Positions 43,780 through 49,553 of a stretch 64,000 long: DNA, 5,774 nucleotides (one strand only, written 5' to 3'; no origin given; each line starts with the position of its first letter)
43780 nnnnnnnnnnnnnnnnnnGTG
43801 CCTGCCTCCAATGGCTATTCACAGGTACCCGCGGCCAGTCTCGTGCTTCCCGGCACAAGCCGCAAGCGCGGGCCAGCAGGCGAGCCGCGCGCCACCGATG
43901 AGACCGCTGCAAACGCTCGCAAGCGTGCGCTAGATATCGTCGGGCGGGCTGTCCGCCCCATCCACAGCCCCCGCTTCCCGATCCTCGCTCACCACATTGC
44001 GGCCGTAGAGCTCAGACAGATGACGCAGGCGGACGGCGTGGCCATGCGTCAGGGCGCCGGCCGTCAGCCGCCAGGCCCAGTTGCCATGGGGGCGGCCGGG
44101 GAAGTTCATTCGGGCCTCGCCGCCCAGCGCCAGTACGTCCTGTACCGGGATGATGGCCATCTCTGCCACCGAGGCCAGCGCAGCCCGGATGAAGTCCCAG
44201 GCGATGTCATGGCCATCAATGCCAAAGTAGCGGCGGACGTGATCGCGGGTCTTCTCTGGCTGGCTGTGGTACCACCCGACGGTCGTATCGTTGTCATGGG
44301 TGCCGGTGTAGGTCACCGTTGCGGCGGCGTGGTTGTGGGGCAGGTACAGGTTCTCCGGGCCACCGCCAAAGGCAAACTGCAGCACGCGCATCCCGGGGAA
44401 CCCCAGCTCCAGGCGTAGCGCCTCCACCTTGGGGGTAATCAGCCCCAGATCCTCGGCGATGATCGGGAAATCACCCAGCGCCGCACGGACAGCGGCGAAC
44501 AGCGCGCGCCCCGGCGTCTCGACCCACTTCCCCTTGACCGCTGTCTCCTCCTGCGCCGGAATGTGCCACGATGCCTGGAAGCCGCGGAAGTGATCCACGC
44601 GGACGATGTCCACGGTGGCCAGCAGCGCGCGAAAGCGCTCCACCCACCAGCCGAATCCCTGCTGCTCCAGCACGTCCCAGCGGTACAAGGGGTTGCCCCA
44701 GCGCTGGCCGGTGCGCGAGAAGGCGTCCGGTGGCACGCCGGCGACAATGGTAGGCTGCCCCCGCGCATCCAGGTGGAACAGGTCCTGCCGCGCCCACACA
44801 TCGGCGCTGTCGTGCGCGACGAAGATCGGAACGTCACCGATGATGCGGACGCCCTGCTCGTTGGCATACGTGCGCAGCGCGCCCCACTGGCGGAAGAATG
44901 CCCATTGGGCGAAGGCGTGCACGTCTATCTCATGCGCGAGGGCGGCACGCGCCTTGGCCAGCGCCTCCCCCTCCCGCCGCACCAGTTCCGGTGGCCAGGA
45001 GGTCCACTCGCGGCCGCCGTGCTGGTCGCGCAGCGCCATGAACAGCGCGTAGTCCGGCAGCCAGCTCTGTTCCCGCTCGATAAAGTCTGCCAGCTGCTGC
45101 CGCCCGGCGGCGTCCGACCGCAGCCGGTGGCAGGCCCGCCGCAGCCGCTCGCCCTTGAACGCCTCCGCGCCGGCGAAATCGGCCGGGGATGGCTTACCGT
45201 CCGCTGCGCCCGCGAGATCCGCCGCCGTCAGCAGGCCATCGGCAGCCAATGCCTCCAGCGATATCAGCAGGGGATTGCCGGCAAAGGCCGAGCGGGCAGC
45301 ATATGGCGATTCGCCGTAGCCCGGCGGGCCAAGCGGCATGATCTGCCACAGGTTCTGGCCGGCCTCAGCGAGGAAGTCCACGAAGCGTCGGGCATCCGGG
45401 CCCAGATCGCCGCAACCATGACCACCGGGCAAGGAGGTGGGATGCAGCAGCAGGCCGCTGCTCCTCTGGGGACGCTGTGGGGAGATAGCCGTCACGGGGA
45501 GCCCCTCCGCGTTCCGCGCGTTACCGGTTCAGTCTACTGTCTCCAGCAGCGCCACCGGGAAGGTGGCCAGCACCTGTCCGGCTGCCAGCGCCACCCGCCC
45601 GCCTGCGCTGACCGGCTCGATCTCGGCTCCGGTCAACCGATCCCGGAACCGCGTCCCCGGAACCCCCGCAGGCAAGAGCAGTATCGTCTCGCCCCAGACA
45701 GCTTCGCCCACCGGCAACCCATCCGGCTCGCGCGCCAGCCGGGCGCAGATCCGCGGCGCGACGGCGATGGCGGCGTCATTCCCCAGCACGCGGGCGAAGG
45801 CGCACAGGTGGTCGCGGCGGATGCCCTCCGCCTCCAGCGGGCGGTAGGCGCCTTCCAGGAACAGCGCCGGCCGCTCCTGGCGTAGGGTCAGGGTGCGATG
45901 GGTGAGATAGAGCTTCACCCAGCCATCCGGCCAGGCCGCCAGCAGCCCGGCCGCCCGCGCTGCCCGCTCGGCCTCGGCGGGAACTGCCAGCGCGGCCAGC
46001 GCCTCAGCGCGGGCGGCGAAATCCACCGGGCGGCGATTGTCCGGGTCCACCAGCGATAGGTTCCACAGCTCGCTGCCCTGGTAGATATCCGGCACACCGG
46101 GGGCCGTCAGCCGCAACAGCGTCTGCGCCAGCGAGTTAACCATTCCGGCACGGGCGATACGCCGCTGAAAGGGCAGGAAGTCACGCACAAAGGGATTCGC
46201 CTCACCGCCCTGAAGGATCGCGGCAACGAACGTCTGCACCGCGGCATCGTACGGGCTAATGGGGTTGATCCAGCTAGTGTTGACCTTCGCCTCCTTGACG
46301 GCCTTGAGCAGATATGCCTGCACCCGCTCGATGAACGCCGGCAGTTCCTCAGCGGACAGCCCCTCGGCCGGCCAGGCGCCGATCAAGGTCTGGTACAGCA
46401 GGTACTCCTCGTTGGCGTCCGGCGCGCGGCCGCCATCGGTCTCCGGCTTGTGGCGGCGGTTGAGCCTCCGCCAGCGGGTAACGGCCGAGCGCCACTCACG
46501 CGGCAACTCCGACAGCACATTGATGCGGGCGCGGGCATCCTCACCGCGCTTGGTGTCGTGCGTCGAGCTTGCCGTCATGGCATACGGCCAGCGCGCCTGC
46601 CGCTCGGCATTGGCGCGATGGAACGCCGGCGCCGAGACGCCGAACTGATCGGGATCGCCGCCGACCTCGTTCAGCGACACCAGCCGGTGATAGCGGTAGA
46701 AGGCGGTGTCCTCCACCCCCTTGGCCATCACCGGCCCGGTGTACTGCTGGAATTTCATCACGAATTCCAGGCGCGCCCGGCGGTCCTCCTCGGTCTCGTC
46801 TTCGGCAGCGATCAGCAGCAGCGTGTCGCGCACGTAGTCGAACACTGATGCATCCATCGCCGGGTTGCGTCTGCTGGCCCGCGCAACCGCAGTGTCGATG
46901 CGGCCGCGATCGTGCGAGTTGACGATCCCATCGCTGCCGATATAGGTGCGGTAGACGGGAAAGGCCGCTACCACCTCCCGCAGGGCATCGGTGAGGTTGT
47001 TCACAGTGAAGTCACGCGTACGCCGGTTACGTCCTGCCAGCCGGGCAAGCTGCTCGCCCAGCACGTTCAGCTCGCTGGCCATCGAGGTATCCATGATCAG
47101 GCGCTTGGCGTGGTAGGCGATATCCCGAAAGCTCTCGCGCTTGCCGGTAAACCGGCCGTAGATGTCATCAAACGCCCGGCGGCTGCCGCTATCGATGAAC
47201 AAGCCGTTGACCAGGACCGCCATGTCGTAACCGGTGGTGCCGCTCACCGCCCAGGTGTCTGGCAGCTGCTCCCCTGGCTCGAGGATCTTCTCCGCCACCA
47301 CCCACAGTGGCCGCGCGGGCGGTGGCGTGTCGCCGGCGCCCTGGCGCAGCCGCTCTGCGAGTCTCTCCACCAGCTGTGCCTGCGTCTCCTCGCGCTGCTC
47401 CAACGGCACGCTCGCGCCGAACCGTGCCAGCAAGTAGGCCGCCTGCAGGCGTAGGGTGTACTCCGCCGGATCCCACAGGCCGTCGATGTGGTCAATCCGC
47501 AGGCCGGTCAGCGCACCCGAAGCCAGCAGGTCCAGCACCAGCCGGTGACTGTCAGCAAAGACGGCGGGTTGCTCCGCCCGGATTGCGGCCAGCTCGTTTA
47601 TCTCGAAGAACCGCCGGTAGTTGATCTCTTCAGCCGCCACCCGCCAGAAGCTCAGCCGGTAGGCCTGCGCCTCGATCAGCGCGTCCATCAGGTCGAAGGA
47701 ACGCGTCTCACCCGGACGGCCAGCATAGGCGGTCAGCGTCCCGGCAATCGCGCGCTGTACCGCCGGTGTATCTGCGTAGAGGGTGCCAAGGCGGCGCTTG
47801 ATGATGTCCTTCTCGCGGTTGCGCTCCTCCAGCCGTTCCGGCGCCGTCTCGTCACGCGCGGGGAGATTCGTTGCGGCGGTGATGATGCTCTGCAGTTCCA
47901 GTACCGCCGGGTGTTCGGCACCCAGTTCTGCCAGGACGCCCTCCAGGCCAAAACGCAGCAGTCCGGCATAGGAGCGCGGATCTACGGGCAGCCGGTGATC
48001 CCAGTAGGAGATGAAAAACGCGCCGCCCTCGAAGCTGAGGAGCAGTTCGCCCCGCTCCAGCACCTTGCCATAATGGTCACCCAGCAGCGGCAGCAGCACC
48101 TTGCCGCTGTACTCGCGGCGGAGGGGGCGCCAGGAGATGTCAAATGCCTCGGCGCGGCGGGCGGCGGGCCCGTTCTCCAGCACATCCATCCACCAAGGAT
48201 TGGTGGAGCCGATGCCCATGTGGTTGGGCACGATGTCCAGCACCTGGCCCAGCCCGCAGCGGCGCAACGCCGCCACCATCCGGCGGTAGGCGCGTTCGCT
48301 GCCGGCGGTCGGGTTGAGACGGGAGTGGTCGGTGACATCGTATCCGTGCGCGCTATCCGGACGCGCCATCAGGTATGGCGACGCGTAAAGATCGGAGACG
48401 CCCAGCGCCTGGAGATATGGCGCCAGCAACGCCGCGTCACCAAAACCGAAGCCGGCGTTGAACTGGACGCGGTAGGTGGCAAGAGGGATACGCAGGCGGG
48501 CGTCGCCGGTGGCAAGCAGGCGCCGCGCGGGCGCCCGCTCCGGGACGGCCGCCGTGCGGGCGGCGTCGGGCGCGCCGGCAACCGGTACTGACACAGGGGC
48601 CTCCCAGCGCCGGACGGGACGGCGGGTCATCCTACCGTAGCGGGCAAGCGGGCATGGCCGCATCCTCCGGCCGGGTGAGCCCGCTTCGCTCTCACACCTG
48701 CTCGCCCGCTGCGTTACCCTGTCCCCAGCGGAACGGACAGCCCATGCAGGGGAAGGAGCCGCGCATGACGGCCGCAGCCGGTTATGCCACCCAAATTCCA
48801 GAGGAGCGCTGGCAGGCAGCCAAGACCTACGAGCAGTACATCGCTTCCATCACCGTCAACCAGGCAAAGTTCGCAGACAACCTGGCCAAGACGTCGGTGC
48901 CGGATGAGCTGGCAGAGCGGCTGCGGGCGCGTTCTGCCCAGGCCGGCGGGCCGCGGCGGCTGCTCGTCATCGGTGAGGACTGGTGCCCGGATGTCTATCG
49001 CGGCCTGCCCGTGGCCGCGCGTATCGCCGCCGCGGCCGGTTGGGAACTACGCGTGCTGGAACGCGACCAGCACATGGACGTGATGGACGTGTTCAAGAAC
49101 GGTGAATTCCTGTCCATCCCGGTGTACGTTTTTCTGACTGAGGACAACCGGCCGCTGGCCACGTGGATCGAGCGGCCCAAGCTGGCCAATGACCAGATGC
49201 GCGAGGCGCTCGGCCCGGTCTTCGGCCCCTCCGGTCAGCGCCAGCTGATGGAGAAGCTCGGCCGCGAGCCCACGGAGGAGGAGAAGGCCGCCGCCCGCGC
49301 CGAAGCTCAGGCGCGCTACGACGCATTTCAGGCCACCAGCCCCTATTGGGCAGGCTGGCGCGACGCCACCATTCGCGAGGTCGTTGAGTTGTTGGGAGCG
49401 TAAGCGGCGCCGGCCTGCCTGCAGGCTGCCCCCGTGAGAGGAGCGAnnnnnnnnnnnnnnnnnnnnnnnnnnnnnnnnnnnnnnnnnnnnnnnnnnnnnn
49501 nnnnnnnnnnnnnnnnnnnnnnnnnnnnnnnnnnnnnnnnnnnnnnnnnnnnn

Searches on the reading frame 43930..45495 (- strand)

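Call 44: search_protein_families(library=pfam, proteins=[window:43930-45495:-], max_evalue=0.0001)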
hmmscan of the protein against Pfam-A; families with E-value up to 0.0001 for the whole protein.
window:43930-45495:- (521 aa): 1 family
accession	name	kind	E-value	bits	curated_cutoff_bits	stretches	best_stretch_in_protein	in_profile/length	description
PF02446.23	Glyco_hydro_77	-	8.4e-176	585.8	25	1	17-482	1-464/465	4-alpha-glucanotransferase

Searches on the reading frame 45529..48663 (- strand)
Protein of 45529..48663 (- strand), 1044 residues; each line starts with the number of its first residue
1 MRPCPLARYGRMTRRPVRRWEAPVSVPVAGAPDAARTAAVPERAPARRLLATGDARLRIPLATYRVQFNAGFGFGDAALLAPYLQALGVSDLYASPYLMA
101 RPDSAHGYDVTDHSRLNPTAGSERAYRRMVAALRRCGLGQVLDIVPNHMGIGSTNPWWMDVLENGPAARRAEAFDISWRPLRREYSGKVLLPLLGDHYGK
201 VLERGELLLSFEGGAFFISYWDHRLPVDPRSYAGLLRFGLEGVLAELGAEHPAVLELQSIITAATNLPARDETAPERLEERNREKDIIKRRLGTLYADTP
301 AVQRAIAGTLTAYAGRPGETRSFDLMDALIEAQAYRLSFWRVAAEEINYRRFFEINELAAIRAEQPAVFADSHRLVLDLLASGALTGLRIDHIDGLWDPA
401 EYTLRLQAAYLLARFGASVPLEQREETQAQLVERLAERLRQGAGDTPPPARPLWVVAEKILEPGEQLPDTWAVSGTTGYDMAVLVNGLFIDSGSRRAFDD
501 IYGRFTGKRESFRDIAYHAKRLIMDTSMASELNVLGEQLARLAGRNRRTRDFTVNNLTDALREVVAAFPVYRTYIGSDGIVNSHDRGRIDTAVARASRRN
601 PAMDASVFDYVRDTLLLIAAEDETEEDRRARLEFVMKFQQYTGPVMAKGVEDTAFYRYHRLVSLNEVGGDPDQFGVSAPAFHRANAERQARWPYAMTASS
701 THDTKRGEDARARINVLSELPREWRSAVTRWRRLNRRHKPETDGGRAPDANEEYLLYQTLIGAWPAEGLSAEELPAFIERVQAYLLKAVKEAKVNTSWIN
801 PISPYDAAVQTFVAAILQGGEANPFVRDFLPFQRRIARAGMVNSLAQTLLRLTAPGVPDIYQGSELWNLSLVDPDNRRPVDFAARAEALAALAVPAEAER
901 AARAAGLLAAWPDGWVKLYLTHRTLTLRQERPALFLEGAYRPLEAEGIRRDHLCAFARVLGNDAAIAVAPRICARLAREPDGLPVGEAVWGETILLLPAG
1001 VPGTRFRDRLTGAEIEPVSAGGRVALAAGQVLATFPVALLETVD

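Call 44: search_protein_families(library=pfam, proteins=[window:45529-48663:-], max_evalue=0.0001)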
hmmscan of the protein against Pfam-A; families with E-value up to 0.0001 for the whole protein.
window:45529-48663:- (1044 aa): 1 family
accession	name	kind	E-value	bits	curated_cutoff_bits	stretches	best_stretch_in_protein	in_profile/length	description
PF00128.31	Alpha-amylase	-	1e-12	48.5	22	1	82-160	26-101/446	Alpha amylase, catalytic domain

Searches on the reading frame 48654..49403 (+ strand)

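Call 44: search_protein_families(library=pfam, proteins=[window:48654-49403:+], max_evalue=0.0001)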
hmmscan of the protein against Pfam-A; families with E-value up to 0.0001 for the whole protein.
window:48654-49403:+ (249 aa): 1 family
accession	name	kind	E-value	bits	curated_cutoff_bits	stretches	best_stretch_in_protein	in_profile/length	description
PF14595.12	Thioredoxin_9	-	9.1e-24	84.2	25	1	58-183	3-126/129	Thioredoxin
